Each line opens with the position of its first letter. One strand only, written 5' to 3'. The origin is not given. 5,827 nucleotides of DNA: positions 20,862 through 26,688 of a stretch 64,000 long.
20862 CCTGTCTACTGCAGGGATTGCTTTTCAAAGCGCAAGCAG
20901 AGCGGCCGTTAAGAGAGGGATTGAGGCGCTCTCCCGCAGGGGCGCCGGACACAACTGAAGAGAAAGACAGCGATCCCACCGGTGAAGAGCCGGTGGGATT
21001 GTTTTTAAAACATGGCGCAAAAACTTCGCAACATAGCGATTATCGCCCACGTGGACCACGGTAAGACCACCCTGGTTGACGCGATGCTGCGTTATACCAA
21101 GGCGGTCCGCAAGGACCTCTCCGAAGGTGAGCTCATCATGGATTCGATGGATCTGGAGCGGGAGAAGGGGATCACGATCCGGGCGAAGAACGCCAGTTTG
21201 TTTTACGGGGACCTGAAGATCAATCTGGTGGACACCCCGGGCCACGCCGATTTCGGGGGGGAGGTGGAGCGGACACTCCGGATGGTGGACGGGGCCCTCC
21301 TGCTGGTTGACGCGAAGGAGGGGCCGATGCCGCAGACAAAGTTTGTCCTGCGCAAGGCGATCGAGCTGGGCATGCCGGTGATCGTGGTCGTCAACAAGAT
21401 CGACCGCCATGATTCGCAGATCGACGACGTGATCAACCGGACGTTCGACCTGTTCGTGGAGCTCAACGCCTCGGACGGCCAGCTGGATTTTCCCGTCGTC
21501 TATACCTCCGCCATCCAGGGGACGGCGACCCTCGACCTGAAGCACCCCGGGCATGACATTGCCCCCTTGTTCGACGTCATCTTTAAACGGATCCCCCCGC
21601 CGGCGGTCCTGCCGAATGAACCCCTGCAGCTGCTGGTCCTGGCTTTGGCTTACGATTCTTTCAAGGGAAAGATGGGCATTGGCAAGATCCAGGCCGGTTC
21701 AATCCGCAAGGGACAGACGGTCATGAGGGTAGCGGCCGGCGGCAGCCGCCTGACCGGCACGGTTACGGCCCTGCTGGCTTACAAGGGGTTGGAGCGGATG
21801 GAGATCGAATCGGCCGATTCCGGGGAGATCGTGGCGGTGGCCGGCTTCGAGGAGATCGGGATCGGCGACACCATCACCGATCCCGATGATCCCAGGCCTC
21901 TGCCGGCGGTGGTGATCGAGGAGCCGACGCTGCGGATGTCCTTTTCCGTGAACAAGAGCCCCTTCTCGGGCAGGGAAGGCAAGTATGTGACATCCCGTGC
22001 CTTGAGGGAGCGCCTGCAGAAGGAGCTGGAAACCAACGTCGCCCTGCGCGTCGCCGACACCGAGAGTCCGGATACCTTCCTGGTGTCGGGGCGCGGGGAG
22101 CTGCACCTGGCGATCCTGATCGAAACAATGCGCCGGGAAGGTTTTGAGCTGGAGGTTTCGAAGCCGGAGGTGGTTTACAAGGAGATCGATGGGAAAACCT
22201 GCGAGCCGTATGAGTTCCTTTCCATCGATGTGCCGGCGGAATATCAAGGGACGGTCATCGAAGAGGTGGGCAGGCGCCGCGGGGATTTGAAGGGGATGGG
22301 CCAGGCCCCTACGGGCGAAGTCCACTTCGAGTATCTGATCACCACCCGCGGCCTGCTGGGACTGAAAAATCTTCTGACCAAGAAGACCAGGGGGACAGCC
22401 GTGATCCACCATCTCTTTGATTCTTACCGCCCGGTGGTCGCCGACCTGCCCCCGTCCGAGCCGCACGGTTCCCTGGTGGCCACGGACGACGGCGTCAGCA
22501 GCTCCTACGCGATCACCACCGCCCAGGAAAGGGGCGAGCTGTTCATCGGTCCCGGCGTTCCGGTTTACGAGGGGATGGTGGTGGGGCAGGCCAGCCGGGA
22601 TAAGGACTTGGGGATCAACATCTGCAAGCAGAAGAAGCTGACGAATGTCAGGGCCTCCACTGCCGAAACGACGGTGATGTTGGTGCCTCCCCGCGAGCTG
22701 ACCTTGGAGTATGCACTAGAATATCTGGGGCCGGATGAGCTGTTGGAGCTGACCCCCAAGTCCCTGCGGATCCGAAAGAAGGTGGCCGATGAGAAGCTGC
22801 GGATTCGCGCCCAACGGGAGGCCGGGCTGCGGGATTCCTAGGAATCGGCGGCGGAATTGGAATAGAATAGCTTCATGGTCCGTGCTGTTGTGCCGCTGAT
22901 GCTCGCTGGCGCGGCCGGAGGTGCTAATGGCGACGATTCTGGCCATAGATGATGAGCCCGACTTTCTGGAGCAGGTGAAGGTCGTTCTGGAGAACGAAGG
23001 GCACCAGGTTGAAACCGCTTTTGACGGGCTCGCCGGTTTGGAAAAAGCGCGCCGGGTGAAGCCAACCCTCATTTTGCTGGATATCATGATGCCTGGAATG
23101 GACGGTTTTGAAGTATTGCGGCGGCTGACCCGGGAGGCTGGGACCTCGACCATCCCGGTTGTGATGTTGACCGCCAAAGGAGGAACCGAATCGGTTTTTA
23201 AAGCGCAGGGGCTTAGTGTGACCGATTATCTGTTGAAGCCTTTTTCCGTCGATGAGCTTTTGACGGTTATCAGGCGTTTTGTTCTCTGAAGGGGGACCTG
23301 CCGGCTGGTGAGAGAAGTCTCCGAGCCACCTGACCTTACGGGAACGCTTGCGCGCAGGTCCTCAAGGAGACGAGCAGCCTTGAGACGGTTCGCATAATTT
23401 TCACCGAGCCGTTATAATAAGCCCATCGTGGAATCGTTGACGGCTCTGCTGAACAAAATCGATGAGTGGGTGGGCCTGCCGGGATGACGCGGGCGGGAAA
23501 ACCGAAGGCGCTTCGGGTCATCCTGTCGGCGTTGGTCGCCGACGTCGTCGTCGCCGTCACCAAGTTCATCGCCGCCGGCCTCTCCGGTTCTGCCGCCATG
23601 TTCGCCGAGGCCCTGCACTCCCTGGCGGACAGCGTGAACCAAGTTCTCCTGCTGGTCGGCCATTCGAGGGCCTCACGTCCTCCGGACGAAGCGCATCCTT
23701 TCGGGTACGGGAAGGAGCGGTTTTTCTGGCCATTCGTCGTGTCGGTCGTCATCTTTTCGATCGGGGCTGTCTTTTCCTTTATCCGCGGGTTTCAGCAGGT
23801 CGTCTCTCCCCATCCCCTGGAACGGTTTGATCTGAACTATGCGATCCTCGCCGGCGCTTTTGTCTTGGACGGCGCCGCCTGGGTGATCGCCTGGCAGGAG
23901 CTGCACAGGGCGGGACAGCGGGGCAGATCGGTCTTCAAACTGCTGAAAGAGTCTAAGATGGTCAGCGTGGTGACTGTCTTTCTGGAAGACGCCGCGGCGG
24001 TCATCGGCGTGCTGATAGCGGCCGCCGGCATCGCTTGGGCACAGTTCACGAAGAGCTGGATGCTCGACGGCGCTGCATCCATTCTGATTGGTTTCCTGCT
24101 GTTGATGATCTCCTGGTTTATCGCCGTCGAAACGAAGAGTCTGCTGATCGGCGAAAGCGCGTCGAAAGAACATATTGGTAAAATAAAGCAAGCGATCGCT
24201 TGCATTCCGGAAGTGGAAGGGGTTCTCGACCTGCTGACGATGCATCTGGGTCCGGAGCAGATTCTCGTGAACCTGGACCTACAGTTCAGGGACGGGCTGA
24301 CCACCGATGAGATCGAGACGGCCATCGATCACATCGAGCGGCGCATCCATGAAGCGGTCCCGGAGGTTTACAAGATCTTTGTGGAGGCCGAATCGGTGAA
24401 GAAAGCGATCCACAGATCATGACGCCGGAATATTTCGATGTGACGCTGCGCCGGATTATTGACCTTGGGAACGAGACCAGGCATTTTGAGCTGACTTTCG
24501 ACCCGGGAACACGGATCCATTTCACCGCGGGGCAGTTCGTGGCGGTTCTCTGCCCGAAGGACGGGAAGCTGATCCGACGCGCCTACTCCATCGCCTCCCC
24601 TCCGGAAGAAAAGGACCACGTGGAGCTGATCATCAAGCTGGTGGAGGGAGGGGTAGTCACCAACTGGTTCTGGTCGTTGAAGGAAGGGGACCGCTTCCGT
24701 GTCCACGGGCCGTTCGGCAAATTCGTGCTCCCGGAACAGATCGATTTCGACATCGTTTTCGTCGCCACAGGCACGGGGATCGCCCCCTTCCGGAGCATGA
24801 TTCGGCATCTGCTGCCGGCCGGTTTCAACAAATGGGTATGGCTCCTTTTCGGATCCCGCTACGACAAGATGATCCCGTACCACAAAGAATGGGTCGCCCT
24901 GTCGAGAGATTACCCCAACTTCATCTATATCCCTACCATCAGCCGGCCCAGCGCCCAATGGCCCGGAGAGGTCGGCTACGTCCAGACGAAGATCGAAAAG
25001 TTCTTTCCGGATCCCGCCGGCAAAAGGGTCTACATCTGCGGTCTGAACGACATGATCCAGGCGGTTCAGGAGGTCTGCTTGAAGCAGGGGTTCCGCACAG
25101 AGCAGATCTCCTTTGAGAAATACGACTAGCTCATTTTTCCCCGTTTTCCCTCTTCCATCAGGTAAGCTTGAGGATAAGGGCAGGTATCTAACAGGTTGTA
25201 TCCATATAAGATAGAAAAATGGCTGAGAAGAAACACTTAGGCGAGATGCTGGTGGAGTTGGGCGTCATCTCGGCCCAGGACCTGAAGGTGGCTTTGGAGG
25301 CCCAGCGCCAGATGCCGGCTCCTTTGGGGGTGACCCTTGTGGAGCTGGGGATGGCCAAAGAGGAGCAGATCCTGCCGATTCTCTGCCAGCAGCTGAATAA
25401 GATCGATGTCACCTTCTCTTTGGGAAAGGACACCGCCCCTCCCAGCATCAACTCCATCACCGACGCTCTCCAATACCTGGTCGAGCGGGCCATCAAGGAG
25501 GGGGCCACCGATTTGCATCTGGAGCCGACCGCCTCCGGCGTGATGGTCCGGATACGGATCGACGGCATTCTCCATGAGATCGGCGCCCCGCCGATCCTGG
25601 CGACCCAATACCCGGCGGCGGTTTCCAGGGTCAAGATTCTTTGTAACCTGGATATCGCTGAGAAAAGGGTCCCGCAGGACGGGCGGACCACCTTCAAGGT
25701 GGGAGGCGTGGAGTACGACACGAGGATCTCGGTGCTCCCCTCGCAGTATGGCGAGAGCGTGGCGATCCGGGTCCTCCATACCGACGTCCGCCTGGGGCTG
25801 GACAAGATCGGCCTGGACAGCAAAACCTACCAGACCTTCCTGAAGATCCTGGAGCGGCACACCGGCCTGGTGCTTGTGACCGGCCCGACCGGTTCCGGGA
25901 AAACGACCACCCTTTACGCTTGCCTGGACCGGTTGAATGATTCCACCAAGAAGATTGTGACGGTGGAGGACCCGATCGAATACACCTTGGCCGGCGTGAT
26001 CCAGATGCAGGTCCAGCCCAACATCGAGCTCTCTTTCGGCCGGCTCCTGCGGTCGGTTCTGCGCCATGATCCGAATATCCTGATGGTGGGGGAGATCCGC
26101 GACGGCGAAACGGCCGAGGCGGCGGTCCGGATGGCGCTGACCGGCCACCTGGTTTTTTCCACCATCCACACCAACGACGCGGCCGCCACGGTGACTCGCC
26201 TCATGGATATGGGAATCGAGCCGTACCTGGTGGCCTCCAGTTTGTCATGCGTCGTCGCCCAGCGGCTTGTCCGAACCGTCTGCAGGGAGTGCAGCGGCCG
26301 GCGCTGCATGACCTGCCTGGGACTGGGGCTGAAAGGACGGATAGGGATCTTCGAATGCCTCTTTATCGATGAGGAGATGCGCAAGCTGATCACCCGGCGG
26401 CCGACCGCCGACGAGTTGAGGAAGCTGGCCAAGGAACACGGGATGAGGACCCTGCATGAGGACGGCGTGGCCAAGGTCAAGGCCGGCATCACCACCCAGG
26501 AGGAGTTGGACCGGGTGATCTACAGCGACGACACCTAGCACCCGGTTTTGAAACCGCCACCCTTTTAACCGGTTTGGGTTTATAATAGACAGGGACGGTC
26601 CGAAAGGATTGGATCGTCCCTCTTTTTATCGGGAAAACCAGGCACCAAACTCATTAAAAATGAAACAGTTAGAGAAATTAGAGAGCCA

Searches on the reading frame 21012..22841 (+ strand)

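Call 61: search_protein_families(library=pfam, proteins=[window:21012-22841:+], max_evalue=0.0001)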
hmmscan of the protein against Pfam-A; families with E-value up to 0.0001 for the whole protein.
window:21012-22841:+ (609 aa): 7 families
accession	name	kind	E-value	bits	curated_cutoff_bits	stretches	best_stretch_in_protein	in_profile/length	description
PF00009.33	GTP_EFTU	-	5.8e-57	192.8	26.5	1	4-195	2-187/188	Elongation factor Tu GTP binding domain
PF21018.2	BipA_C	-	1.5e-41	141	23.8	1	486-593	2-109/110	TypA/BipA C-terminal domain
PF00679.30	EFG_C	-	1.1e-16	61.1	27.9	1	396-478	2-84/89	Elongation factor G C-terminus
PF03144.31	GTP_EFTU_D2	-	3.7e-07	30.9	30.3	1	220-289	2-73/73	Elongation factor Tu domain 2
PF22042.2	EF-G_D2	-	4e-07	30.5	27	1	207-289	4-82/84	Elongation factor G domain 2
PF01926.29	MMR_HSR1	-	1.2e-06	29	21.9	1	8-129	2-113/113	50S ribosome-binding GTPase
PF14492.12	EFG_III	-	2e-05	25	27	1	329-382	19-73/75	Elongation Factor G, domain III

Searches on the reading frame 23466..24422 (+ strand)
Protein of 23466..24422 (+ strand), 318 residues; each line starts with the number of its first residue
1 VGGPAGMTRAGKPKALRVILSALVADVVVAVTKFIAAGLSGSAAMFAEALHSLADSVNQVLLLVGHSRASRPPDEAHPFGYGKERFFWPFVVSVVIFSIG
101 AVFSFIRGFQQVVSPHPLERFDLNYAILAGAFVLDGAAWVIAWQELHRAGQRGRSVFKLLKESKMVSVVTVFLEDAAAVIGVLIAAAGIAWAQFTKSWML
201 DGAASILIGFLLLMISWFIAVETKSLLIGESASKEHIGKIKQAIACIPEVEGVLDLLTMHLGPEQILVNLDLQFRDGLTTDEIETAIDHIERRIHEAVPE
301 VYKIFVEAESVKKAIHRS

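Call 61: search_protein_families(library=pfam, proteins=[window:23466-24422:+], max_evalue=0.0001)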
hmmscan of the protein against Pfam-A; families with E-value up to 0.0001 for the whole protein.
window:23466-24422:+ (318 aa): 2 families
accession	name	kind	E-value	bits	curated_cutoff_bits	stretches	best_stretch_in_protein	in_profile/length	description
PF01545.26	Cation_efflux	-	1.7e-37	129.6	26.6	1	20-227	2-197/198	Cation efflux family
PF16916.11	ZT_dimer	-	2.6e-08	34.2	26.7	1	233-309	2-76/78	Dimerisation domain of Zinc Transporter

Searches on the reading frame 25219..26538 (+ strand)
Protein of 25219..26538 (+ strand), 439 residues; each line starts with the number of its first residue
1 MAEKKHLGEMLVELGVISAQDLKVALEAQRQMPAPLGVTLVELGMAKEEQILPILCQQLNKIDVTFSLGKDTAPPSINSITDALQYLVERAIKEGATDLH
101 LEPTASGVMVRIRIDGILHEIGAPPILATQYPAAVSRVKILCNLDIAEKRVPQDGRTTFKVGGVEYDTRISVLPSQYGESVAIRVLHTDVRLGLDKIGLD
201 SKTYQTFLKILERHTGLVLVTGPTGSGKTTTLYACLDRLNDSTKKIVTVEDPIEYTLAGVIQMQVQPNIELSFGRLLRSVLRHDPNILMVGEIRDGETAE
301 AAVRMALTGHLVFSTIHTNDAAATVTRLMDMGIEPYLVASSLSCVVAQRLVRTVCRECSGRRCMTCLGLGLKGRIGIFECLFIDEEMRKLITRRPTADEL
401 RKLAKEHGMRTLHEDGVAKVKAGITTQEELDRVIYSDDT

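Call 36: search_protein_families(library=pfam, proteins=[window:25219-26538:+], max_evalue=0.0001)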
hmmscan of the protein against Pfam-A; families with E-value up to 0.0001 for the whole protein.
window:25219-26538:+ (439 aa): 3 families
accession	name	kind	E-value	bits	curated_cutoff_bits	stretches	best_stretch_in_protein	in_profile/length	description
PF00437.27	T2SSE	-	7.9e-114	380.6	24.9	1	79-432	7-370/370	Type II/IV secretion system protein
PF13191.12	AAA_16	-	3.9e-05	24.6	32.6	1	212-283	21-85/167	AAA ATPase domain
PF12775.13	AAA_7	-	4.8e-05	23.4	25.8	0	200-247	18-65/181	P-loop containing dynein motor region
